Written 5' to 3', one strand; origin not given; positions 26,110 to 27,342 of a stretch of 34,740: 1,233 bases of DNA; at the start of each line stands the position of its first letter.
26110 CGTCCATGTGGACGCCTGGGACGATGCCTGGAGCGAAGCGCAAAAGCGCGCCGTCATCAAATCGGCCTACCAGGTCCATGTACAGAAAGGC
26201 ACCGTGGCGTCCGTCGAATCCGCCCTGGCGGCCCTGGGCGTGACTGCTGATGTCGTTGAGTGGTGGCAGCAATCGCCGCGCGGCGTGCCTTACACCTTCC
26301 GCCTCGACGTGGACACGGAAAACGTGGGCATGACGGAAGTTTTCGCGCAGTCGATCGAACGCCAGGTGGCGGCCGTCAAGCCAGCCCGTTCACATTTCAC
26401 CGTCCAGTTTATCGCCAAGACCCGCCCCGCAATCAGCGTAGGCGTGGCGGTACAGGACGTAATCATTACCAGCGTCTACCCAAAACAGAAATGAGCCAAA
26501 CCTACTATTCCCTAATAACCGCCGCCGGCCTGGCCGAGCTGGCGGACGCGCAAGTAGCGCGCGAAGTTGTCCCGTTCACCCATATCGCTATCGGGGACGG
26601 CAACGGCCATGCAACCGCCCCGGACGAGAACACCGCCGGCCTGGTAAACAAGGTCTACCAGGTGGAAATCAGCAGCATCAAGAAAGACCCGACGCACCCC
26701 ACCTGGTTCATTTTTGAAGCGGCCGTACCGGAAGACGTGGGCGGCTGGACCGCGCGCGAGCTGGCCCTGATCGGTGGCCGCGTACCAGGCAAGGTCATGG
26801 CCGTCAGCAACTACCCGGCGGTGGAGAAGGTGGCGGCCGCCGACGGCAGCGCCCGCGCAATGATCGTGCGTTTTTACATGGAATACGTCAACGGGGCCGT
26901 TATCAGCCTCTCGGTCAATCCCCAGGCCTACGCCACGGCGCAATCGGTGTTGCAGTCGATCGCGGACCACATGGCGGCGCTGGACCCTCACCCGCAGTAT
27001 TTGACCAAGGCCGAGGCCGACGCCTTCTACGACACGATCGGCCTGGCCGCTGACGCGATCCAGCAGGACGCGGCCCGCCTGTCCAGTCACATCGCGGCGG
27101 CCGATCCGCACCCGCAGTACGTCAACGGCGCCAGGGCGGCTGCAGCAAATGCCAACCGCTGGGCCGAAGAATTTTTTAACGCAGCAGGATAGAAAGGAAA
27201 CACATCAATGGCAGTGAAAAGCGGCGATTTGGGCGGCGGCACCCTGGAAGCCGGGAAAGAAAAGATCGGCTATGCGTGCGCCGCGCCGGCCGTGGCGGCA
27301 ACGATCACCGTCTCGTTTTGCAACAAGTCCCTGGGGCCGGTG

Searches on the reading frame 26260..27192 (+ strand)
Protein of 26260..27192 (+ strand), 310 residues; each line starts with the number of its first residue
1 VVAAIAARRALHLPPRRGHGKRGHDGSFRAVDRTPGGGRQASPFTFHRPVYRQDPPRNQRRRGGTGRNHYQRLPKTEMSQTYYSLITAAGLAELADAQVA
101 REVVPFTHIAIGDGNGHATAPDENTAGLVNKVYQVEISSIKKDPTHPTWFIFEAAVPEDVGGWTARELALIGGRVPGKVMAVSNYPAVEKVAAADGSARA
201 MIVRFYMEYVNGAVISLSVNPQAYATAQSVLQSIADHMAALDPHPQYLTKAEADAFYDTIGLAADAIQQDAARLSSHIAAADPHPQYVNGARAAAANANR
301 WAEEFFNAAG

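Call 79: search_protein_families(library=pfam, proteins=[window:26260-27192:+], max_evalue=0.01)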
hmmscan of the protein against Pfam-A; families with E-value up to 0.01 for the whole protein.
window:26260-27192:+ (310 aa): 1 family
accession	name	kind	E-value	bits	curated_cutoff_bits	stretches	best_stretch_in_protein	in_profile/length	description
PF12571.13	Phage_tail_fib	-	1.2e-35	123.1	23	1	78-224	1-145/150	Phage tail-collar fibre protein, N-terminal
